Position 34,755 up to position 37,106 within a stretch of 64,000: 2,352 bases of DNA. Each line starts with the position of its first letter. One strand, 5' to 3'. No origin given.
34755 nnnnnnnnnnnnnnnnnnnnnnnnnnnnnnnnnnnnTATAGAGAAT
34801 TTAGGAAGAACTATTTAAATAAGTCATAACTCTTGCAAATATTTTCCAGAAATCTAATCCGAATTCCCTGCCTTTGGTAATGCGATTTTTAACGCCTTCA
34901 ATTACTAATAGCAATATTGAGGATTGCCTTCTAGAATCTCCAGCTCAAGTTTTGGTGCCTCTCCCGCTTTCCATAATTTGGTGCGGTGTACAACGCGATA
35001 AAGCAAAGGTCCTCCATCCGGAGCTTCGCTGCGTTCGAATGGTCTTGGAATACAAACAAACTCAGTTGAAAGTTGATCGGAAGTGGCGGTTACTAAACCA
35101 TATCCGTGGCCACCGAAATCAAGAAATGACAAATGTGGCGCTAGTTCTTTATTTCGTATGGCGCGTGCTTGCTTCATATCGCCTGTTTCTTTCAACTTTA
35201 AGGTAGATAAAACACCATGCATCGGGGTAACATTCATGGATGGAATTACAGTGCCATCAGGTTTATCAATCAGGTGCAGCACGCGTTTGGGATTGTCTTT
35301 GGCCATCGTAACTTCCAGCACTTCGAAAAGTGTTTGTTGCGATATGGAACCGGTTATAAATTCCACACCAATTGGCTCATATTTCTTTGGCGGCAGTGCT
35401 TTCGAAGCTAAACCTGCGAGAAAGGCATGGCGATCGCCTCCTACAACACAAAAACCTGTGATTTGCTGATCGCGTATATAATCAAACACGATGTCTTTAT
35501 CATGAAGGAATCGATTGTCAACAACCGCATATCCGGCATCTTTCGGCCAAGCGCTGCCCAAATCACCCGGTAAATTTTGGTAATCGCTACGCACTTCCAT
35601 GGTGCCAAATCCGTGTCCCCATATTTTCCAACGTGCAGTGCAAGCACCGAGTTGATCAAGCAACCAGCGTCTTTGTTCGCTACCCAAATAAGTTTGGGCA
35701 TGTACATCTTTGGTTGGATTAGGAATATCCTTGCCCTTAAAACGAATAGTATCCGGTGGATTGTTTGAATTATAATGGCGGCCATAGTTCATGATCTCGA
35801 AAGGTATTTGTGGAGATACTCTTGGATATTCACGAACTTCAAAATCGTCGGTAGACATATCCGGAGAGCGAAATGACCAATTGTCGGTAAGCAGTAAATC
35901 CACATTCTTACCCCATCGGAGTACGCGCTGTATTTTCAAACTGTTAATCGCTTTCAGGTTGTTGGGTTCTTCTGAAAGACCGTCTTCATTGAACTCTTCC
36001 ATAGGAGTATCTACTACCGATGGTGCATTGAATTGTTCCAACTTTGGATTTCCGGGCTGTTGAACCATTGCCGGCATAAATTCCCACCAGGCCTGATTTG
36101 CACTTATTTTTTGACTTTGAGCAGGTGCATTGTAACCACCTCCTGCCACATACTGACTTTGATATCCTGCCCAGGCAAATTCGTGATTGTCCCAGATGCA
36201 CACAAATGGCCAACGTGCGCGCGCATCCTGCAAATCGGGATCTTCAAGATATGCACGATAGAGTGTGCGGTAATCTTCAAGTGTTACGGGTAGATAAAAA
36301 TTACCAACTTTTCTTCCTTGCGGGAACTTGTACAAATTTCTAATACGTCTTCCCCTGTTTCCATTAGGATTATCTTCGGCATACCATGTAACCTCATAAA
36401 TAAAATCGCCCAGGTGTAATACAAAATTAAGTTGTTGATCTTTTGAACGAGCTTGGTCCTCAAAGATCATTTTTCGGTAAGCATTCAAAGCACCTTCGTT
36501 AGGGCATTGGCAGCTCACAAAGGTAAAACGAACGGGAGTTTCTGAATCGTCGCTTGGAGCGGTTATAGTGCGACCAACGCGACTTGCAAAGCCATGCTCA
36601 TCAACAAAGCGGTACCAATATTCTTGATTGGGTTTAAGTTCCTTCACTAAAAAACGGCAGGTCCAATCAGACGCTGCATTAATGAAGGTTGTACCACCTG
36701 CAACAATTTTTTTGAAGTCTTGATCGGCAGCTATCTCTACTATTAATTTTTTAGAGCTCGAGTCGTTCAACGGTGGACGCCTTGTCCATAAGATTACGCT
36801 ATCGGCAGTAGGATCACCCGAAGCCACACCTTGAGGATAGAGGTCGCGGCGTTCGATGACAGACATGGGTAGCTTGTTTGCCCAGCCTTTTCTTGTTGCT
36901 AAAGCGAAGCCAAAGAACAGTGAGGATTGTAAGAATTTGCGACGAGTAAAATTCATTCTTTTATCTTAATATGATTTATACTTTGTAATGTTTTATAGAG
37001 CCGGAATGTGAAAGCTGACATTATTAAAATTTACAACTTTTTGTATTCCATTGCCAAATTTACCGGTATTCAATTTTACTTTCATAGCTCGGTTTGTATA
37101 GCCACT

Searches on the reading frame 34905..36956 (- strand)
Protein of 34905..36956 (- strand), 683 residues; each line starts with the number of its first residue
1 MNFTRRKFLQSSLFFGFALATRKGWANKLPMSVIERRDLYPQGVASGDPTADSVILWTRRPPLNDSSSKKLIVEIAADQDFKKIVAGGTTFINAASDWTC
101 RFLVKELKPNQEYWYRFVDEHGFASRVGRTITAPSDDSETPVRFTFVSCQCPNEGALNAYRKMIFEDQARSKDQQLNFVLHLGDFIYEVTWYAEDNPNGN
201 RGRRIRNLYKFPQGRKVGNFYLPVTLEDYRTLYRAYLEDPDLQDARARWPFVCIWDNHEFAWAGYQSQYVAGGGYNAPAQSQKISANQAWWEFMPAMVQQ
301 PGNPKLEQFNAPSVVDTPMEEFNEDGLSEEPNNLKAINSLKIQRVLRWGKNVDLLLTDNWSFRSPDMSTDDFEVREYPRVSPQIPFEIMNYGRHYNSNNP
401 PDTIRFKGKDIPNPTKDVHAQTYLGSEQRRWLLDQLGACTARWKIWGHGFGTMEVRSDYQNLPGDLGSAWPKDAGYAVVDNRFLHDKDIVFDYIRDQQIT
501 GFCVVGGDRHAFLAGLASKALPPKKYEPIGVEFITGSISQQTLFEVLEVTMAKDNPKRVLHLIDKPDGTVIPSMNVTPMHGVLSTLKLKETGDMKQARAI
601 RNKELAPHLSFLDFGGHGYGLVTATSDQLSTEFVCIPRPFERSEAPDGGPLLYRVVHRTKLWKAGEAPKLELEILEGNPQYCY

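Call 58: search_protein_families(library=pfam, proteins=[window:34905-36956:-], max_evalue=0.00001)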
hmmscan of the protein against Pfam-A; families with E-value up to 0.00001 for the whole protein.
window:34905-36956:- (683 aa): 2 families
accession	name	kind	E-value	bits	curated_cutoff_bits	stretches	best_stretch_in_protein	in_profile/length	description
PF09423.15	PhoD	-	1.1e-46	160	27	1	144-553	1-306/343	PhoD-like phosphatase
PF16655.11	PhoD_N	-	2.2e-25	89.5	30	1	42-132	1-90/90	PhoD-like phosphatase, N-terminal domain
